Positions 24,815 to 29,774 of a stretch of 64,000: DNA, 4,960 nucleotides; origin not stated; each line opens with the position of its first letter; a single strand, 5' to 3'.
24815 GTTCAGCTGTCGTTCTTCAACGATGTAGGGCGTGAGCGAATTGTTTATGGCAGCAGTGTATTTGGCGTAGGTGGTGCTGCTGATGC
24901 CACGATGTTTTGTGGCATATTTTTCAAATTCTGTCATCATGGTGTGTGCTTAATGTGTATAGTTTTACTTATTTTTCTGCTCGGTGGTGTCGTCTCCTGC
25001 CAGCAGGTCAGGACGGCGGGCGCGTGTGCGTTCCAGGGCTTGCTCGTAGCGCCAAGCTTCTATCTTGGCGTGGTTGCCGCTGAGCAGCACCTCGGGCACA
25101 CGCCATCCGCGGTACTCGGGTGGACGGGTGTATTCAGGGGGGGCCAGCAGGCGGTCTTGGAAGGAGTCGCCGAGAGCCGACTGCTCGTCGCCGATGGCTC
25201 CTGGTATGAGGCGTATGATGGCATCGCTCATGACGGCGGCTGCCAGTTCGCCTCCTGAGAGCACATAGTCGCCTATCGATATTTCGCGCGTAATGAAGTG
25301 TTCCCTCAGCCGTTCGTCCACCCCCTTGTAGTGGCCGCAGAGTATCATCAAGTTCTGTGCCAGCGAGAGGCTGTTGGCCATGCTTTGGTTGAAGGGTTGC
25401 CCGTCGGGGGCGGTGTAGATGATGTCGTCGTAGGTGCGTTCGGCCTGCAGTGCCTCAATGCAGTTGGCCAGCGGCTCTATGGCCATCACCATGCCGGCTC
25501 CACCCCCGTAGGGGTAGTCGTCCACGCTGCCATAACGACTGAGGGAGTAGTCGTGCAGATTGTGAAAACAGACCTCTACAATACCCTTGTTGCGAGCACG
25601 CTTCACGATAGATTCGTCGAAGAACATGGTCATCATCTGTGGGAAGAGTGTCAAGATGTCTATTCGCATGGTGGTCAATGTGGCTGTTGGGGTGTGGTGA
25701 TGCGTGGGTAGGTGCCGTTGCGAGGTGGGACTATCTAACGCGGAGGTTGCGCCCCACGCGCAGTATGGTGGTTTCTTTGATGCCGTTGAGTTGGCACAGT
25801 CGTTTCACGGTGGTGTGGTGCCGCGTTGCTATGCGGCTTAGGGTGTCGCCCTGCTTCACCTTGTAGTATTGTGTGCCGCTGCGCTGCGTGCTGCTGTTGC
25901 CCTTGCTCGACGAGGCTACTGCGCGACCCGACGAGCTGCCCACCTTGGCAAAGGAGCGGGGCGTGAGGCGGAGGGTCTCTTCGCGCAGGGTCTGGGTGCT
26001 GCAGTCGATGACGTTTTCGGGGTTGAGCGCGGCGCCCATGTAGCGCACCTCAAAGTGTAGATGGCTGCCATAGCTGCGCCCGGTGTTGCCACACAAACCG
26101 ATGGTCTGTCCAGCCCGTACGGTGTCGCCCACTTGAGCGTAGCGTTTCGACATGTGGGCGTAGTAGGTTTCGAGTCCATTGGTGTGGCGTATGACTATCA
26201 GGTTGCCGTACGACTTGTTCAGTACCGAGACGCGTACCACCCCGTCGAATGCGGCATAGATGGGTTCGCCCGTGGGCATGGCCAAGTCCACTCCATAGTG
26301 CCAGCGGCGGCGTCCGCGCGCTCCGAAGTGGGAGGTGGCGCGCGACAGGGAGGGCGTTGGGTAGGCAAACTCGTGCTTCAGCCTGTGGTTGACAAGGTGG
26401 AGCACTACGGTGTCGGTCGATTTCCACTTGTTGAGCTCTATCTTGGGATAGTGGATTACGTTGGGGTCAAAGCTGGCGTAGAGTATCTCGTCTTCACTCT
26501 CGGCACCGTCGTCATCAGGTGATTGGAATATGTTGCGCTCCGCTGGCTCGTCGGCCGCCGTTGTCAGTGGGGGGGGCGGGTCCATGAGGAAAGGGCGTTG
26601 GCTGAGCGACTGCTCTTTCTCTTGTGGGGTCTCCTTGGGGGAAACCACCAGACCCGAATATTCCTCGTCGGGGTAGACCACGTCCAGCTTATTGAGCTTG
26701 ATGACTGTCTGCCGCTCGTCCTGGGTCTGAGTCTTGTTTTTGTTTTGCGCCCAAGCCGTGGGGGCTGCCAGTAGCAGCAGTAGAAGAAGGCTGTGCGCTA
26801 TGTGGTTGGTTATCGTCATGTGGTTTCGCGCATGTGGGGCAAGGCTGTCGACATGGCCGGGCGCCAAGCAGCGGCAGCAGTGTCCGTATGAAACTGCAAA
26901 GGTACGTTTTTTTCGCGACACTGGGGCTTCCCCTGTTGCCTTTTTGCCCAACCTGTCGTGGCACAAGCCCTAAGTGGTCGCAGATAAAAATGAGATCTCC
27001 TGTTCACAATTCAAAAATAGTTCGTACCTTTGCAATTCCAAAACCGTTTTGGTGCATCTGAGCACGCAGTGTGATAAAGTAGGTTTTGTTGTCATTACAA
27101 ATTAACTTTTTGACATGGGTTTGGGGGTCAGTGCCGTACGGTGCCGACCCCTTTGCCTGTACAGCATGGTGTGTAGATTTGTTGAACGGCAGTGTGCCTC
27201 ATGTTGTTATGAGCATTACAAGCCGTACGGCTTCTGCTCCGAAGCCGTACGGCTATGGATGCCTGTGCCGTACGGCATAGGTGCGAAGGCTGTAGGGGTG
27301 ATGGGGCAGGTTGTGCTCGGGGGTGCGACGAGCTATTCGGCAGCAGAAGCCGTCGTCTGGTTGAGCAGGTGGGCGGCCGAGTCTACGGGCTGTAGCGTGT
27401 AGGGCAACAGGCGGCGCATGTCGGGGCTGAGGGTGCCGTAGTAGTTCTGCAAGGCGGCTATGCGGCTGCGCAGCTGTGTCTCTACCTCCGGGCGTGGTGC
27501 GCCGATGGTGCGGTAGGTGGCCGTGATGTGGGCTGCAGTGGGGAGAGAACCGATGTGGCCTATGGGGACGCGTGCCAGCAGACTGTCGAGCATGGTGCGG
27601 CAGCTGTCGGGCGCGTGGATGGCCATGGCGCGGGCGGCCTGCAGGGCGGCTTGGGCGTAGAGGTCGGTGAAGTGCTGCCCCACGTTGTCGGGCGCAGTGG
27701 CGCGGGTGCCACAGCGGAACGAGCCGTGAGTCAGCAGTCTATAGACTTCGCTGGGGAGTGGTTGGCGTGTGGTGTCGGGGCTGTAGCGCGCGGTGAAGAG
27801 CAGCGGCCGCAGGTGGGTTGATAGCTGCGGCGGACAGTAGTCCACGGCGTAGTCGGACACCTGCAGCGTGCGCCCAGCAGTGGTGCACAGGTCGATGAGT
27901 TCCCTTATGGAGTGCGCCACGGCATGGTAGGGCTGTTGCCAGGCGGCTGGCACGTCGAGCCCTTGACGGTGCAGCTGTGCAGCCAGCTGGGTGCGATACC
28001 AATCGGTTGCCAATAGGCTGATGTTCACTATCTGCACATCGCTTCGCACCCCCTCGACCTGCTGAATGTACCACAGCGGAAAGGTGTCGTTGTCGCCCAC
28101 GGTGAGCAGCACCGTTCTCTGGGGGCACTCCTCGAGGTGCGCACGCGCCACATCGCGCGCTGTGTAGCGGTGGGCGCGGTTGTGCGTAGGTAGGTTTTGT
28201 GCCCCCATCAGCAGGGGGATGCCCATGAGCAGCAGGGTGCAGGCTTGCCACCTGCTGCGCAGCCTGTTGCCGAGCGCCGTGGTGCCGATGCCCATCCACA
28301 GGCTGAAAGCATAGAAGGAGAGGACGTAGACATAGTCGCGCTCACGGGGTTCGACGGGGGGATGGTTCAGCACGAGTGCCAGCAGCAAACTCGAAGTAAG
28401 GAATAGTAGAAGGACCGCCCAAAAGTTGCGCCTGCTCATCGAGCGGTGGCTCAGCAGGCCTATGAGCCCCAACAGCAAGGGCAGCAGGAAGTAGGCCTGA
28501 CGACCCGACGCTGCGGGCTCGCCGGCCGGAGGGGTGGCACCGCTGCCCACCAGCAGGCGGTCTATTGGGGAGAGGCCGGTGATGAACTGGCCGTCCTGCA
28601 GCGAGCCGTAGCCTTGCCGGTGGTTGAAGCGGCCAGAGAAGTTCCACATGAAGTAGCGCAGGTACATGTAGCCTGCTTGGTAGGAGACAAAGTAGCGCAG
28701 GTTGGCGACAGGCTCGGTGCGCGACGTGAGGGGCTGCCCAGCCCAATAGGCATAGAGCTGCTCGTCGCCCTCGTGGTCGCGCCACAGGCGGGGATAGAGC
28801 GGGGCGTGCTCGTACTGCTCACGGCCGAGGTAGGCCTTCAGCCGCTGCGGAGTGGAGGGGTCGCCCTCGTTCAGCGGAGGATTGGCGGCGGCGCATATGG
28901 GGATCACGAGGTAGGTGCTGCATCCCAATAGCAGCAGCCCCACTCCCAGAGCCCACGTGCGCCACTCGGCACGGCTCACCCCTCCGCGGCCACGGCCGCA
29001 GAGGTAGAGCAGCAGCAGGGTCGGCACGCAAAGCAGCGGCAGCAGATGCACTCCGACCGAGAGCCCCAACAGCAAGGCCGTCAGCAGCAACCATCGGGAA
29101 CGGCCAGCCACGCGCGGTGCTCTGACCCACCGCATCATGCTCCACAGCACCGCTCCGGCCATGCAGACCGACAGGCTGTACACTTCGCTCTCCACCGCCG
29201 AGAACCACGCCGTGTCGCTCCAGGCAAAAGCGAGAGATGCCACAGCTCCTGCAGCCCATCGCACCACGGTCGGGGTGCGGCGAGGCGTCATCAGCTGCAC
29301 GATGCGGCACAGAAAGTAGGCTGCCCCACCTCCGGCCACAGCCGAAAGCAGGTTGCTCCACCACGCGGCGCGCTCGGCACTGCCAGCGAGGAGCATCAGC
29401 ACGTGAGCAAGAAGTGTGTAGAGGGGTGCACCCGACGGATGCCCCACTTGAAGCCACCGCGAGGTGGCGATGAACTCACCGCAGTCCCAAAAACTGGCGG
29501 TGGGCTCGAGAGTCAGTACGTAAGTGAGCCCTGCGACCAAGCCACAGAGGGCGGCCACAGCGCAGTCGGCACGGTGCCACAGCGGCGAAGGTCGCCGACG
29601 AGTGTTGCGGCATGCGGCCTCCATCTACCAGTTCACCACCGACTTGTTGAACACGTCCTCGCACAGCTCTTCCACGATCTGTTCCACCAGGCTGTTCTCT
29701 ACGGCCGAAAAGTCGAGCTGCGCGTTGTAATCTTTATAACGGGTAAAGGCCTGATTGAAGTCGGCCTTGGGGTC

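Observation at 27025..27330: Orphan strong promoter followed by four GTACGGC-core palindromes: candidate sRNA or novel repeat element (copy C)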

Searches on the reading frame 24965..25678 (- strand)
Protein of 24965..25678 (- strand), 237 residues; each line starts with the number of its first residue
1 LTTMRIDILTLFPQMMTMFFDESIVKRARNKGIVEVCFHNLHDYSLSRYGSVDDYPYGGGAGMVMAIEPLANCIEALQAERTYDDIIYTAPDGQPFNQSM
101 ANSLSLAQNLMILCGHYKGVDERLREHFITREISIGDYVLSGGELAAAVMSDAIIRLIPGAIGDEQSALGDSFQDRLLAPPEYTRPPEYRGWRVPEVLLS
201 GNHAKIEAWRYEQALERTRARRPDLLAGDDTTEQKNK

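Call 18: search_protein_families(library=pfam, proteins=[window:24965-25678:-])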
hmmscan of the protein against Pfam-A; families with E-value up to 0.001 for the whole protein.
window:24965-25678:- (237 aa): 1 family
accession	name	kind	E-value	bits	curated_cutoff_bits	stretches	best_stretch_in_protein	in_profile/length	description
PF01746.26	tRNA_m1G_MT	-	4.1e-57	193.5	27.3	1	26-223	2-195/195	tRNA (Guanine-1)-methyltransferase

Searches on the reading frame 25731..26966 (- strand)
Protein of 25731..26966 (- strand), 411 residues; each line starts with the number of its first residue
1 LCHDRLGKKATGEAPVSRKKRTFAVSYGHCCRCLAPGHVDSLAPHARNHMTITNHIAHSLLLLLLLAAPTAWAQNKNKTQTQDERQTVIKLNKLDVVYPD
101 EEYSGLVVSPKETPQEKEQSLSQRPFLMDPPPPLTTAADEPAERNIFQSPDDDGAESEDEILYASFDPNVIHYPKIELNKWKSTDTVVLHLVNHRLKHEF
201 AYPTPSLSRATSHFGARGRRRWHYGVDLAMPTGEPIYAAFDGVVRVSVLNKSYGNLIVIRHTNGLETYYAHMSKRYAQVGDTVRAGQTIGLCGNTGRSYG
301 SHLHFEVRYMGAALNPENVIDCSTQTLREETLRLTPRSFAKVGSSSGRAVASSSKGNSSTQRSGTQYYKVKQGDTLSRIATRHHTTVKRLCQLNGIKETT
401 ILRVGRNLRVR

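Call 18: search_protein_families(library=pfam, proteins=[window:25731-26966:-])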
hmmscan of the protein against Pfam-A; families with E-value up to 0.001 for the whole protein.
window:25731-26966:- (411 aa): 2 families
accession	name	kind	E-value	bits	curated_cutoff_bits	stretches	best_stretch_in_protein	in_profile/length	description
PF01551.29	Peptidase_M23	-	1.1e-33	115.8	28.7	1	223-316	3-96/96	Peptidase family M23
PF01476.26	LysM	-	1.7e-14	53.9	20.9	1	368-410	1-42/43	LysM domain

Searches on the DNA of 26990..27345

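Call 42: search_rna_families(source=window, start=26990, end=27345, threshold=evalue, max_evalue=10)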
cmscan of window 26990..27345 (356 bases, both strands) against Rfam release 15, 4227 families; matches with E-value up to 10: 6.
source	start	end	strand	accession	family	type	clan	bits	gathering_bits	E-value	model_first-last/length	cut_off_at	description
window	27194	27283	+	RF03377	mir-960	Gene; miRNA;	-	19.8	100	0.22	1-93/93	no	mir-960 microRNA precursor family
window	27223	27258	+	RF03704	MIR4380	Gene; miRNA;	-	19.3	83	0.26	1-82/82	no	MIR4380 microRNA precursor family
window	27217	27252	-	RF03704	MIR4380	Gene; miRNA;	-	17.9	83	0.58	1-82/82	no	MIR4380 microRNA precursor family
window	27226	27294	-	RF01033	mir-767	Gene; miRNA;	-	17.2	90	0.91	1-86/86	no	mir-767 microRNA precursor family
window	27205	27269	+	RF03669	mir-2767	Gene; miRNA;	-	17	69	1.7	1-80/80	no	mir-2767 microRNA precursor family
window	27217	27259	+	RF00817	mir-80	Gene; miRNA;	-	13.8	68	5.5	1-89/89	no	mir-80 microRNA precursor family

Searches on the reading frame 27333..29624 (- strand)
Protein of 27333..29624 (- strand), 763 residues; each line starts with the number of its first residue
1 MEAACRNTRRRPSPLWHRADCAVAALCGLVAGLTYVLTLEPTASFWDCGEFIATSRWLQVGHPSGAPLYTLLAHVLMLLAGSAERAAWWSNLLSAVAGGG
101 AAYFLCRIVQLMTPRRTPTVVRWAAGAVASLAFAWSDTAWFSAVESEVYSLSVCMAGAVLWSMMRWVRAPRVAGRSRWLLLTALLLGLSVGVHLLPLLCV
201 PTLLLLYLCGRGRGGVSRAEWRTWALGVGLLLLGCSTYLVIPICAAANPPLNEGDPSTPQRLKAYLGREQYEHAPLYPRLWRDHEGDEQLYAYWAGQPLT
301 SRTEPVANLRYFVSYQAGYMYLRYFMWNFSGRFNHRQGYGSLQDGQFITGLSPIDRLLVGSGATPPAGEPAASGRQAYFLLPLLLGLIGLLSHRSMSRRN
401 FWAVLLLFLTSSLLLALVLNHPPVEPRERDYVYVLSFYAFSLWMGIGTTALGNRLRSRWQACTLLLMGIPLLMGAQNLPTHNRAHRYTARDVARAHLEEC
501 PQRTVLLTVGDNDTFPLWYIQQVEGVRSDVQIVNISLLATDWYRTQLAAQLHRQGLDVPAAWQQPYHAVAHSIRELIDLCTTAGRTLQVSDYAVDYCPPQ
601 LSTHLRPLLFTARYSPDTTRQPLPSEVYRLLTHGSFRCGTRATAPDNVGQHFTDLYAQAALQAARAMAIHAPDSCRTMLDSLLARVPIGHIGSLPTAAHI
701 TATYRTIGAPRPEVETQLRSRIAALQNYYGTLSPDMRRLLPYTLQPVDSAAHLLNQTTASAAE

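Call 18: search_protein_families(library=pfam, proteins=[window:27333-29624:-])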
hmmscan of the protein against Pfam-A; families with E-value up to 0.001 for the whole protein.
window:27333-29624:- (763 aa): 1 family
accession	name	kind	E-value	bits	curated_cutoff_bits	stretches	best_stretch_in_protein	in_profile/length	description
PF11028.14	TMEM260-like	-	7.8e-46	156.5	24.2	1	47-209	1-172/179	Protein O-mannosyl-transferase TMEM260-like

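Call 19: find_encoding_contigs(protein=window:27333-29624:-, flank=10000, max_places=6)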
Protein window:27333-29624:- (763 aa): 9 contigs read that carry it; 2 places shown.
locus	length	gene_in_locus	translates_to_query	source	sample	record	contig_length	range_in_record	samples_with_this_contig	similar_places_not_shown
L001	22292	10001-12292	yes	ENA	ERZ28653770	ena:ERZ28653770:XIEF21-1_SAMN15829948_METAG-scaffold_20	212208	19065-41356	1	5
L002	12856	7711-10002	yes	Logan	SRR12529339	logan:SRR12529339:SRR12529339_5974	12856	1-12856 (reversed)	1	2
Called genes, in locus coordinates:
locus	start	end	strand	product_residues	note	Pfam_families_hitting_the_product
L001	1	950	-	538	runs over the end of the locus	PF00595:PDZ (faint), PF13180:PDZ_2 (weak), PF17820:PDZ_6, PF03572:Peptidase_S41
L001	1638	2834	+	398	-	PF07690:MFS_1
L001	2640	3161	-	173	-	-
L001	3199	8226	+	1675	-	PF16656:Pur_ac_phosph_N (faint), PF25059:FN3_DSCAM-DSCAML_C (faint), PF28407:Ig_ANOS1 (faint), PF00041:fn3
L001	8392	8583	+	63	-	-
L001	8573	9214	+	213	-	PF10263:SprT-like (weak)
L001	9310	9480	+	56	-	-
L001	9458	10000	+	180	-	PF04390:LptE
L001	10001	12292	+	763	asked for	PF11028:TMEM260_N, PF28495:TMEM260_2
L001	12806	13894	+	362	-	PF01551:Peptidase_M23, PF01476:LysM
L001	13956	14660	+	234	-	PF01746:tRNA_m1G_MT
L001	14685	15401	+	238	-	PF00574:CLP_protease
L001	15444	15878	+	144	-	PF00692:dUTPase, PF22769:DCD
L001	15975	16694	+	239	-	PF18962:Por_Secre_tail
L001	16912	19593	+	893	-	PF00317:Ribonuc_red_lgN (weak), PF02867:Ribonuc_red_lgC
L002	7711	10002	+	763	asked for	PF11028:TMEM260_N, PF28495:TMEM260_2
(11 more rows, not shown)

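Call 31: find_homologous_proteins(query=window:27333-29624:-, max_evalue=1e-30)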
Query window:27333-29624:- (763 aa): 8000 proteins with E <= 1e-30 among 8000 candidates; the best 120 are listed.
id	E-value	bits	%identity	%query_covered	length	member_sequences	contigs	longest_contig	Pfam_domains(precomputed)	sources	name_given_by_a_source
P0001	0.0e+0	1753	100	100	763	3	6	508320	PF11028.15,PF28495.1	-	-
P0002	5.2e-190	652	45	95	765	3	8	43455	PF11028.15,PF28495.1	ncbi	-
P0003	3.5e-187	642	46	95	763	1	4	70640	PF11028.15,PF28495.1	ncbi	-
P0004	2.3e-186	640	45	95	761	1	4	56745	PF11028.15,PF28495.1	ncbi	-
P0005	3.1e-185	636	48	95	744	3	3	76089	PF11028.15,PF28495.1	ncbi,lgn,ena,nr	ncbi:MAG: DUF2723 domain-containing protein [Bacteroidales bacterium]|nr:DUF2723 domain-containing p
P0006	4.0e-183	629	44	95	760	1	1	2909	PF11028.15,PF28495.1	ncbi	-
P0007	1.2e-176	607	41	99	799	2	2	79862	PF11028.15,PF28495.1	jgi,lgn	jgi:hypothetical protein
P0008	8.9e-170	585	42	95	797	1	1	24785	PF11028.15,PF28495.1,PF28497.1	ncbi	-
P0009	1.9e-169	584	43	96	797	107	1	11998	PF11028.15,PF28495.1,PF28497.1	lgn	-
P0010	3.8e-164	566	50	69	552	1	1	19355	PF11028.15,PF28495.1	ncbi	-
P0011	4.2e-164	566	40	94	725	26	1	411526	PF11028.15,PF28495.1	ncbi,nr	ncbi:MAG: DUF2723 domain-containing protein [Bacteroidales bacterium]|nr:DUF2723 domain-containing p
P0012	4.3e-164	566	41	95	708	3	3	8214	PF11028.15,PF28495.1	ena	-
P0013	7.1e-163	562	42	95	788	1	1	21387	PF11028.15,PF28495.1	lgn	-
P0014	1.1e-162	561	42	95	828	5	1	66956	PF11028.15,PF28495.1,PF28497.1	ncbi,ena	-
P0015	2.8e-162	560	40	96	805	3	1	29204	PF11028.15,PF28495.1,PF28497.1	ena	-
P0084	2.4e-146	507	49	66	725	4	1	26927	PF11028.15,PF28495.1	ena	-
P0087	4.6e-146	506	46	74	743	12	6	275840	PF11028.15,PF28495.1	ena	-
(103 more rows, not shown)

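Call 32: find_encoding_contigs(protein=P0005, flank=10000, max_places=2)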
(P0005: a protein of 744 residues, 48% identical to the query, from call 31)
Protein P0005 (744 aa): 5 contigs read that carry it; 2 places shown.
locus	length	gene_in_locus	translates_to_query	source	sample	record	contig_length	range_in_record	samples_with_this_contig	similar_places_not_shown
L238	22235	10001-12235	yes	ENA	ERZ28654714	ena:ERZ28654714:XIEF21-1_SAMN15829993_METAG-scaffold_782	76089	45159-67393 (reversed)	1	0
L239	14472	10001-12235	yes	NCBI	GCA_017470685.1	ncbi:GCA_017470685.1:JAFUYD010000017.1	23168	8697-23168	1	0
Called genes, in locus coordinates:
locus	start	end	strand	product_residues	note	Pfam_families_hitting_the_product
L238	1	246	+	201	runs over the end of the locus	-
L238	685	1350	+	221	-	PF00881:Nitroreductase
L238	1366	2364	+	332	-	PF04015:DUF362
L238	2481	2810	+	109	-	PF00190:Cupin_1 (weak), PF07883:Cupin_2, PF02311:AraC_binding (weak)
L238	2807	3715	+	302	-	PF01427:Peptidase_M15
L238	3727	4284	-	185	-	PF13472:Lipase_GDSL_2 (weak)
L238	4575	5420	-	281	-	PF02769:AIRS_C (weak)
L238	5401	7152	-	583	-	PF00999:Na_H_Exchanger, PF02080:TrkA_C (faint)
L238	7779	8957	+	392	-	PF00465:Fe-ADH, PF13685:Fe-ADH_2 (weak), PF25137:ADH_Fe_C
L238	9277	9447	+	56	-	-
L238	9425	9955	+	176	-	PF04390:LptE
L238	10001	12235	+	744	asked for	PF11028:TMEM260_N, PF28495:TMEM260_2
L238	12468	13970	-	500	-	PF01943:Polysacc_synt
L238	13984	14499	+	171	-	-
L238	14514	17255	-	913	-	PF18962:Por_Secre_tail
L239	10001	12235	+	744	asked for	PF11028:TMEM260_N, PF28495:TMEM260_2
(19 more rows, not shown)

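Call 33: find_encoding_contigs(protein=P0002, flank=10000, max_places=2)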
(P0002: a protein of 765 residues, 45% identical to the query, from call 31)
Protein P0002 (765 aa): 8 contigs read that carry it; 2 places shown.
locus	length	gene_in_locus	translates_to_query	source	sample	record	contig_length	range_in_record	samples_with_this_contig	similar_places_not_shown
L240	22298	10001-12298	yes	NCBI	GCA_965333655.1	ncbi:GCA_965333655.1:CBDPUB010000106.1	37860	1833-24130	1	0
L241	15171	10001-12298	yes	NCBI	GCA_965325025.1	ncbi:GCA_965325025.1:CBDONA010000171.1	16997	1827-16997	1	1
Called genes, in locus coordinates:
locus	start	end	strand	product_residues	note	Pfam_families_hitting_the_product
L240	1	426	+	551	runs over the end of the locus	PF13084:DUF3943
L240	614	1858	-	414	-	PF12704:MacB_PCD (weak), PF02687:FtsX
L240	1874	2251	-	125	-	PF02033:RBFA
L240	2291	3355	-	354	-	PF01008:IF-2B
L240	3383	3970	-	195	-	-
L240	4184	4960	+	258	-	PF04055:Radical_SAM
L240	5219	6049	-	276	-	-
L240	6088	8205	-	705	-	PF02518:HATPase_c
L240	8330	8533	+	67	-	-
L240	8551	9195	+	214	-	PF10263:SprT-like (weak)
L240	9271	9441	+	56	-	-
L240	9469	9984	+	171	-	PF04390:LptE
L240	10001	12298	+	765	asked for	PF11028:TMEM260_N, PF28495:TMEM260_2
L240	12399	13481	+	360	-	PF17761:DUF1016_N, PF06250:YhcG_C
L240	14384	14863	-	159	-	-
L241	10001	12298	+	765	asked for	PF11028:TMEM260_N, PF28495:TMEM260_2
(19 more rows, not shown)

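Call 34: find_encoding_contigs(protein=P0003, flank=10000, max_places=2)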
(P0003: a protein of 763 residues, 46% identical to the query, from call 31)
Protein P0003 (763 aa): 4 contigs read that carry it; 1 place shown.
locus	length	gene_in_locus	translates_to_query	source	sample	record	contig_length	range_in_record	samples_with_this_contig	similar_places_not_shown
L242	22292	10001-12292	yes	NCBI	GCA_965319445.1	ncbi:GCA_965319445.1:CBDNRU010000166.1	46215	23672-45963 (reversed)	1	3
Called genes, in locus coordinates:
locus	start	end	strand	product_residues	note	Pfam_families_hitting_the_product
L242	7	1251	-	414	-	PF02687:FtsX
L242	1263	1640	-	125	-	PF02033:RBFA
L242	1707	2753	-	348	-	PF01008:IF-2B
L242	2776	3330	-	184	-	-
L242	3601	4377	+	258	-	PF04055:Radical_SAM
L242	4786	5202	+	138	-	-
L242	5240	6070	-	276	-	-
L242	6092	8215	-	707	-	PF17139:DUF5112 (weak), PF02518:HATPase_c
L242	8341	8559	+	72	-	-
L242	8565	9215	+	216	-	PF10263:SprT-like (weak)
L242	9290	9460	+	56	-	-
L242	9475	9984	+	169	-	PF04390:LptE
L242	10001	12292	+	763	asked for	PF11028:TMEM260_N, PF28495:TMEM260_2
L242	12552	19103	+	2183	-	PF24421:Ig_J (faint), PF00041:fn3 (weak), PF16656:Pur_ac_phosph_N (faint), PF25059:FN3_DSCAM-DSCAML_C (faint), PF09294:Interfer-bind (faint), PF00041:fn3 (weak), PF00041:fn3, PF18962:Por_Secre_tail, +1 more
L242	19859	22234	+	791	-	PF00580:UvrD-helicase, PF01443:Viral_helicase1 (faint), PF13245:AAA_19, PF13604:AAA_30 (faint), PF13361:UvrD_C, PF13538:UvrD_C_2, PF21196:PcrA_UvrD_tudor (weak)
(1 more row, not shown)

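Call 78: find_encoding_contigs(protein=P0087, flank=10000, max_places=1)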
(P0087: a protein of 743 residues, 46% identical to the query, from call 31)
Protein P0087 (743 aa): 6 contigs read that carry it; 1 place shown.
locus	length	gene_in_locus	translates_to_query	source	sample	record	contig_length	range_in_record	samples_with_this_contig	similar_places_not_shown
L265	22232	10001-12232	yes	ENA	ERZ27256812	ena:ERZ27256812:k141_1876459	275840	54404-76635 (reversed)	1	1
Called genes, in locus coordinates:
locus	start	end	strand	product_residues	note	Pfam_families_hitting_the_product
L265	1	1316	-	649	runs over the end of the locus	PF02743:dCache_1, PF22673:MCP-like_PDC_1, PF00672:HAMP, PF07228:SpoIIE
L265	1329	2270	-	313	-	PF09084:NMT1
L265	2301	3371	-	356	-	PF00005:ABC_tran, PF13304:AAA_21 (faint), PF02463:SMC_N (weak)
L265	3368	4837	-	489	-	PF00497:SBP_bac_3, PF00528:BPD_transp_1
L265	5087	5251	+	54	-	-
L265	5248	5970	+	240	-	PF01925:TauE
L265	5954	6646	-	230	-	PF05708:Peptidase_C92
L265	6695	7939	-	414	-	PF02687:FtsX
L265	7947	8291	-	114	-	PF02033:RBFA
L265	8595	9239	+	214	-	PF10263:SprT-like (weak)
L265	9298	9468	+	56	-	-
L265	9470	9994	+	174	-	PF04390:LptE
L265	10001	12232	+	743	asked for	PF11028:TMEM260_N, PF28495:TMEM260_2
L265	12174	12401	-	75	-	-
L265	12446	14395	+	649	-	PF03717:PBP_dimer, PF00905:Transpeptidase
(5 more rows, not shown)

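Call 79: find_encoding_contigs(protein=P0010, flank=10000, max_places=1)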
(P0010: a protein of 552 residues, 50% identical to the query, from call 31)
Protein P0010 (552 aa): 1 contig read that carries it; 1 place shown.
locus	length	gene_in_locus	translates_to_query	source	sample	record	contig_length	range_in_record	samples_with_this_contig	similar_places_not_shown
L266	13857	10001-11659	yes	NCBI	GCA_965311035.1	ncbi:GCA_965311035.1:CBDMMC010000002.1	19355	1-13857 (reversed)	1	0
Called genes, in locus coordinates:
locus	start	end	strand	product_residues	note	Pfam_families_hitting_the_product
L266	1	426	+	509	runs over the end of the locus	PF13084:DUF3943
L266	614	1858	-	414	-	PF12704:MacB_PCD (weak), PF02687:FtsX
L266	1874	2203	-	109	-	PF02033:RBFA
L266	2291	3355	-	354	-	PF01008:IF-2B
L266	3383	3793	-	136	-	-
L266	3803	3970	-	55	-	-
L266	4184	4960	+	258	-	PF04055:Radical_SAM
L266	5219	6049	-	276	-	-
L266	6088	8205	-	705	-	PF02518:HATPase_c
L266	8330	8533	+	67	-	-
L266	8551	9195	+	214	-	PF10263:SprT-like (weak)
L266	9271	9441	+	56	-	-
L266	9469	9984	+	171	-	PF04390:LptE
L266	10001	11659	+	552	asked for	PF11028:TMEM260_N, PF28495:TMEM260_2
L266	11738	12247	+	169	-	-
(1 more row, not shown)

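Call 80: find_encoding_contigs(protein=P0084, flank=10000, max_places=1)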
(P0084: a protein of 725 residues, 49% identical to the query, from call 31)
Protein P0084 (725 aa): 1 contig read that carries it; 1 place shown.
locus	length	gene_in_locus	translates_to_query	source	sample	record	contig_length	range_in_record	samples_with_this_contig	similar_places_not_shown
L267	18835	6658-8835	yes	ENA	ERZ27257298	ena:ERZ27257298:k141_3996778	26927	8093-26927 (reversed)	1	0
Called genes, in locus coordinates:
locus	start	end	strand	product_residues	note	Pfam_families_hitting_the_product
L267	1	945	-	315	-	?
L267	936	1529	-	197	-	PF25593:GldD_lipo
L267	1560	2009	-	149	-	-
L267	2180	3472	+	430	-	PF13173:AAA_14, PF13635:DUF4143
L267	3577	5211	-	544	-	-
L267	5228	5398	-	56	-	-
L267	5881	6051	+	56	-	-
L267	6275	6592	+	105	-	PF04390:LptE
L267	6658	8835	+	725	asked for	PF11028:TMEM260_N, PF28495:TMEM260_2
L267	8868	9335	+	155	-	PF04542:Sigma70_r2, PF08281:Sigma70_r4_2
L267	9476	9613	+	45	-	-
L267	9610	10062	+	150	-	-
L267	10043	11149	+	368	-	-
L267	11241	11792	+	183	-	-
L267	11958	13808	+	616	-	PF03717:PBP_dimer, PF00905:Transpeptidase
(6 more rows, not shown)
